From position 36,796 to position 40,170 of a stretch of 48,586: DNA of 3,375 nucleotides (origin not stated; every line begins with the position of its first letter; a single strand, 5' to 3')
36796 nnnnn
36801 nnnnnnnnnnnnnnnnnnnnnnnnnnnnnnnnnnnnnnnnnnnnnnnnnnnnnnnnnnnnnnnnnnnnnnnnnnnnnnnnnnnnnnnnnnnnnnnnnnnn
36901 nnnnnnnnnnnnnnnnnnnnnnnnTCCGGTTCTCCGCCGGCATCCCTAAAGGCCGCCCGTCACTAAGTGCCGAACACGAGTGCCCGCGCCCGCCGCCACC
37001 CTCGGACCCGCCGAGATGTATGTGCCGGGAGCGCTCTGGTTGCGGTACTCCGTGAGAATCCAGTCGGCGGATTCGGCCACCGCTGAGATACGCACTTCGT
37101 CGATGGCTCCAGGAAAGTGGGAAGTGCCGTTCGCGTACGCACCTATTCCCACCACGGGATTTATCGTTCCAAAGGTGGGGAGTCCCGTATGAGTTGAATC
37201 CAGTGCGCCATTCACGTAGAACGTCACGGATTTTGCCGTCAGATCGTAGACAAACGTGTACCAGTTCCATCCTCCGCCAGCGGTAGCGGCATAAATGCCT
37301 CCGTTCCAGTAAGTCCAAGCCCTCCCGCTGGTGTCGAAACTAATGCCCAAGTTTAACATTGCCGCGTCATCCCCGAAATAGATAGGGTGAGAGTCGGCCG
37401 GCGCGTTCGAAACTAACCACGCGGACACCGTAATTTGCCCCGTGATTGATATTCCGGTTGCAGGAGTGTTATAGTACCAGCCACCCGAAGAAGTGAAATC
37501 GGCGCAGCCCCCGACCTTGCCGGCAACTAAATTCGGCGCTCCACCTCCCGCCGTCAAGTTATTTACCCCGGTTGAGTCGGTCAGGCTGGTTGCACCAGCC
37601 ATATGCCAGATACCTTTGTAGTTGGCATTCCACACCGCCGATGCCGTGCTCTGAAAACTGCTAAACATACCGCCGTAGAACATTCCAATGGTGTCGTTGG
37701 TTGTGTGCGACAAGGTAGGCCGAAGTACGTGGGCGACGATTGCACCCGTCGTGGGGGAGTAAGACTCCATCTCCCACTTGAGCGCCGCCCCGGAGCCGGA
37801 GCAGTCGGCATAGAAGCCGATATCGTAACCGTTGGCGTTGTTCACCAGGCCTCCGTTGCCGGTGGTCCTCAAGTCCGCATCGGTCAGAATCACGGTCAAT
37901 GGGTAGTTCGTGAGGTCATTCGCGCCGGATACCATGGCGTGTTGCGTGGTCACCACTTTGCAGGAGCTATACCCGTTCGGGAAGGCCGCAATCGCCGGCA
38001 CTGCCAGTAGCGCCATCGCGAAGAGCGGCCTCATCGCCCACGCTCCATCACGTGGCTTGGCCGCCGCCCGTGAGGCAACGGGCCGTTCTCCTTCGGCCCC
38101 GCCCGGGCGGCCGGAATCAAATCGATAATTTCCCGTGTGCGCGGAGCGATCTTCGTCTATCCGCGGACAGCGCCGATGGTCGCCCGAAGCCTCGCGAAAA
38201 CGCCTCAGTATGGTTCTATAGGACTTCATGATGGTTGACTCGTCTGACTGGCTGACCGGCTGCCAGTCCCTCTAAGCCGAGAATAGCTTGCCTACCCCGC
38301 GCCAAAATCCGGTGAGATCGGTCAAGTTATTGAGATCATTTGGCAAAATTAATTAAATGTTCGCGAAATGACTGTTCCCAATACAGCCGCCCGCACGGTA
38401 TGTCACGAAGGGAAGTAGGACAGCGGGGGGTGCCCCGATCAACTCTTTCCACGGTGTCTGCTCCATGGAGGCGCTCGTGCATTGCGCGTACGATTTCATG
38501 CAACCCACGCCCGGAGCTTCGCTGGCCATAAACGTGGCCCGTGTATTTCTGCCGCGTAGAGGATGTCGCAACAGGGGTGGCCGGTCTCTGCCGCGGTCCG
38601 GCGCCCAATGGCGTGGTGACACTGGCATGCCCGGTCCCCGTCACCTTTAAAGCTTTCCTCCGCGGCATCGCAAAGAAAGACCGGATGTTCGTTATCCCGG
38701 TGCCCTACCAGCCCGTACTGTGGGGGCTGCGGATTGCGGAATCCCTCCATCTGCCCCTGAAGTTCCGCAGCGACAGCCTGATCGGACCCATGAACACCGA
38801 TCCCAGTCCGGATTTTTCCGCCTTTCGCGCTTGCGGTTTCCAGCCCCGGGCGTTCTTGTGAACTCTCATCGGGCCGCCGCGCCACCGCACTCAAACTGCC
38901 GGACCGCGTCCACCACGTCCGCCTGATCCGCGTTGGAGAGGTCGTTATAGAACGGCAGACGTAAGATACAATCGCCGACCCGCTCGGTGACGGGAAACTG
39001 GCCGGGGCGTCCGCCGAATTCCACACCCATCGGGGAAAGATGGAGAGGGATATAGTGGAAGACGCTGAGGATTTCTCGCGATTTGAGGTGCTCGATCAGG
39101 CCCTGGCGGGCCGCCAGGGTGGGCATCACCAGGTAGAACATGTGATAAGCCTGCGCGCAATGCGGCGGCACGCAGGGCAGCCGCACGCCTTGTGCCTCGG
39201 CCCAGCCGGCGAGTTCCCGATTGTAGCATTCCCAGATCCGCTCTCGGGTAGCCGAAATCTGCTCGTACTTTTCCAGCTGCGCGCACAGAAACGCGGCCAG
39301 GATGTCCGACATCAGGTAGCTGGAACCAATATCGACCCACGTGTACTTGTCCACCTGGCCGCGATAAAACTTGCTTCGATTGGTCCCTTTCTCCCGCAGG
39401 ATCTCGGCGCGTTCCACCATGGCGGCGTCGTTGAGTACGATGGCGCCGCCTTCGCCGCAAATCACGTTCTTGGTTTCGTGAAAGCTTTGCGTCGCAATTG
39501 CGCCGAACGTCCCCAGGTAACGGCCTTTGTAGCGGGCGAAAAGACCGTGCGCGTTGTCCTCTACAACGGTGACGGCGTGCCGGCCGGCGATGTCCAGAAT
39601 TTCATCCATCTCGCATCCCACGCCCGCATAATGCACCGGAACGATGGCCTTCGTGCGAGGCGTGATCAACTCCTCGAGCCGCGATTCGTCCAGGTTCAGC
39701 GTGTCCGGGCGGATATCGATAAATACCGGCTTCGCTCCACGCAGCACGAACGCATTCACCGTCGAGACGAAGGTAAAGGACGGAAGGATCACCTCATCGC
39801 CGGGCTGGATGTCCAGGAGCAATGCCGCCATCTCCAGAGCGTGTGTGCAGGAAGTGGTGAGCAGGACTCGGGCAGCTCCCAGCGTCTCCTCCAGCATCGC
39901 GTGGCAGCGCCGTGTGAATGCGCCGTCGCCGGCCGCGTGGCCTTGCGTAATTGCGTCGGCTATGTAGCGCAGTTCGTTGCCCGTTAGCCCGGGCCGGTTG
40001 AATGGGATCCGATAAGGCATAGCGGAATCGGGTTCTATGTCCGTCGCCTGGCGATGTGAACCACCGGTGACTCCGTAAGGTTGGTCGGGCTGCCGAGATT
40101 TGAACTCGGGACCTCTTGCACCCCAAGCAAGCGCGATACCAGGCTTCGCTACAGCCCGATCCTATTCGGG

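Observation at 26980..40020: Arn-like lipid-linked amino-sugar pathway merged with carrier-protein acylation chemistry (10-gene operon plus a convergent aminotransferase)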

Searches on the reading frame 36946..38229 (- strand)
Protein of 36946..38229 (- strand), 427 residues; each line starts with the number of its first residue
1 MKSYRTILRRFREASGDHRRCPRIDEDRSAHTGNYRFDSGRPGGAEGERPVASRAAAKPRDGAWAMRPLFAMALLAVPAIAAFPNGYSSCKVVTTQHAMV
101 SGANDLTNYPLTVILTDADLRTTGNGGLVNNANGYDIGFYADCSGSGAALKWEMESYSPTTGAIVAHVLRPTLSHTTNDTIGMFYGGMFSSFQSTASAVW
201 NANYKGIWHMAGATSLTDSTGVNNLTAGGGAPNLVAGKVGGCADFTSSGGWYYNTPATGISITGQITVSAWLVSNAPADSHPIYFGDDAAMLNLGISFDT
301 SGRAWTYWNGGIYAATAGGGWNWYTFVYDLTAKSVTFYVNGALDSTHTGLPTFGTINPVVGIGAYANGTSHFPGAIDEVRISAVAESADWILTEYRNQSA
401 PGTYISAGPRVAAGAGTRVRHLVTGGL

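Call 6: search_protein_families(library=pfam, proteins=[window:36946-38229:-], max_evalue=0.01)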
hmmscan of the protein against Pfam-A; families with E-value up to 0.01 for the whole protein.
window:36946-38229:- (427 aa): 1 family
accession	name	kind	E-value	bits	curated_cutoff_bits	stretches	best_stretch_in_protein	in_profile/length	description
PF13385.13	Laminin_G_3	-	6.8e-17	62.4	27.6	1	250-391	4-150/151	Concanavalin A-like lectin/glucanases superfamily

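Call 8: search_protein_families(library=ncbifam, proteins=[window:36946-38229:-], max_evalue=0.01)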
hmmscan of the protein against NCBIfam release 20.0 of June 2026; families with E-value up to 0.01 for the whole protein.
window:36946-38229:- (427 aa): 0 families

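Call 75: search_protein_families(library=pfam, proteins=[window:36946-38034:-], max_evalue=0.1)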
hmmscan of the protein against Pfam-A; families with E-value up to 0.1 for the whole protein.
window:36946-38034:- (362 aa): 1 family
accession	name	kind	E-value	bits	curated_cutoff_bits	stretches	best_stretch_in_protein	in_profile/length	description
PF13385.13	Laminin_G_3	-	4.8e-17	62.9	27.6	1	185-326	4-150/151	Concanavalin A-like lectin/glucanases superfamily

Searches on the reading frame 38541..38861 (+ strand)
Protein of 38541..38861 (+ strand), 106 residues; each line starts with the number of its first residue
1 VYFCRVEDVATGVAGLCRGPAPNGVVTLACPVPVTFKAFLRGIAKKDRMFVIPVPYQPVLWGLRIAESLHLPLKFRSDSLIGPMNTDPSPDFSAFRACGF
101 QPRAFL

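Call 75: search_protein_families(library=pfam, proteins=[window:38541-38861:+], max_evalue=0.1)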
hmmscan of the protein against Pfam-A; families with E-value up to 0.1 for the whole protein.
window:38541-38861:+ (106 aa): 0 families

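Call 79: search_solved_structures(query=window:38541-38861:+, max_evalue=10)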
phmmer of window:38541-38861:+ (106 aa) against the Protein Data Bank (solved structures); distinct sequences matched with E-value up to 10: 5.
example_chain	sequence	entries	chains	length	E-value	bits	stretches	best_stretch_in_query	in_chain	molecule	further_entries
1wle_A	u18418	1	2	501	0.19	15.4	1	27-76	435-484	Seryl-tRNA synthetase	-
7ydf_A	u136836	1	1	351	0.92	13.2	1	26-76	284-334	Serine--tRNA ligase, mitochondrial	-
7ydg_A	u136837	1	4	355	0.94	13.1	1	26-76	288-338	Serine--tRNA ligase, mitochondrial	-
4yt3_A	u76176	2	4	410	1.3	12.6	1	5-50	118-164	Cytochrome P450(MEG)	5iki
7tzb_A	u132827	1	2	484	1.5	12.5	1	26-76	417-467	Serine--tRNA ligase, mitochondrial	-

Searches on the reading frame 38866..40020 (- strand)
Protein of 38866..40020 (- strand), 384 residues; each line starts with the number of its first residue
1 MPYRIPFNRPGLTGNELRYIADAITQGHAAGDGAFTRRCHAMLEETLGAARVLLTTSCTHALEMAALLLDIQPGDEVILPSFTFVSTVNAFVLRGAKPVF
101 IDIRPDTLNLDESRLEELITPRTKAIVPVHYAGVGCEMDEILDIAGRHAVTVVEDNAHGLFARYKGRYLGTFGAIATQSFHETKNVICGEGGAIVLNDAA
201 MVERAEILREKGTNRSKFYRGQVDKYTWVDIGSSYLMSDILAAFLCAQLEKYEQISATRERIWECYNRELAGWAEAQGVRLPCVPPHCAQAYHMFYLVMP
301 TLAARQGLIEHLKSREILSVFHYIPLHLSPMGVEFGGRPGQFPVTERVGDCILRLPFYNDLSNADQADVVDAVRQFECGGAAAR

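Call 6: search_protein_families(library=pfam, proteins=[window:38866-40020:-], max_evalue=0.01)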
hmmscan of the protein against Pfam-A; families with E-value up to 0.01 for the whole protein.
window:38866-40020:- (384 aa): 3 families
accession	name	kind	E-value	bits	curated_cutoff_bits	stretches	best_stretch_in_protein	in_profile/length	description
PF01041.23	DegT_DnrJ_EryC1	-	1.4e-96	324.3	19.8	1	15-374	6-360/360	DegT/DnrJ/EryC1/StrS aminotransferase family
PF00155.27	Aminotran_1_2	-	2.4e-09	37.3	19.7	1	49-164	65-194/361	Aminotransferase class I and II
PF01276.26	OKR_DC_1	-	0.00032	20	27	1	45-176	77-224/417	Orn/Lys/Arg decarboxylase, major domain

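Call 8: search_protein_families(library=ncbifam, proteins=[window:38866-40020:-], max_evalue=0.01)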
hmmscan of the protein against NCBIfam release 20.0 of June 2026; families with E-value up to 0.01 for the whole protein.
window:38866-40020:- (384 aa): 31 families (the best 25 are shown)
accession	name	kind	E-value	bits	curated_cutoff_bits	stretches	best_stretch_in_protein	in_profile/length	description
NF008687.0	PRK11706.1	equivalog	6.5e-173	574.7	375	1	4-376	1-373/375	dTDP-4-amino-4,6-dideoxygalactose transaminase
TIGR02379.1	ECA_wecE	subfamily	1.6e-158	527.4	434.85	1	5-375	2-373/376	dTDP-4-amino-4,6-dideoxy-D-glucose transaminase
TIGR03588.1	PseC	equivalog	5.1e-68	229.7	423.5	1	6-375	3-378/380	UDP-4-amino-4,6-dideoxy-N-acetyl-beta-L-altrosamine transaminase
NF008658.2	PRK11658.1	equivalog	7.5e-68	228.9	631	1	5-375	5-375/379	UDP-4-amino-4-deoxy-L-arabinose aminotransferase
TIGR04181.1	NHT_00031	hypoth_equivalog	3.2e-59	200.6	420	1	5-331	1-334/359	LegC family aminotransferase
TIGR04427.1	PLP_DesI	equivalog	4.1e-45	154.6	650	1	30-375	48-381/390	dTDP-4-dehydro-6-deoxyglucose aminotransferase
NF011936.0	PRK15407.1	equivalog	2e-40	138.8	423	1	16-317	48-374/440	lipopolysaccharide biosynthesis protein RfbH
NF005817.0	PRK07683.1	equivalog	3.7e-10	39.1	575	1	51-145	91-187/387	aminotransferase A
NF041364.1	GntC_guanitoxin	equivalog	7.1e-10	38.3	415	1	48-161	59-179/356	guanitoxin biosynthesis PLP-dependent (S)-gamma-hydroxy-L-arginine cyclodehydratase GntC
NF004770.0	PRK06108.1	subfamily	8.4e-10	38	422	1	34-162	81-216/396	pyridoxal phosphate-dependent aminotransferase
NF006488.0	PRK08912.1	equivalog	1.7e-08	33.8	498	1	50-136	88-176/387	aminotransferase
NF005732.0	PRK07550.1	equivalog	6.8e-08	32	366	1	33-161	77-211/389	aminotransferase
NF005816.0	PRK07682.1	equivalog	1.9e-07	30.1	620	1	51-160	92-207/390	aminotransferase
NF006230.0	PRK08363.1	equivalog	2.3e-07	30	534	1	49-171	93-220/398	alanine aminotransferase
NF004975.0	PRK06348.1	equivalog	1.4e-06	27.6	549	1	46-162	86-208/384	pyridoxal phosphate-dependent aminotransferase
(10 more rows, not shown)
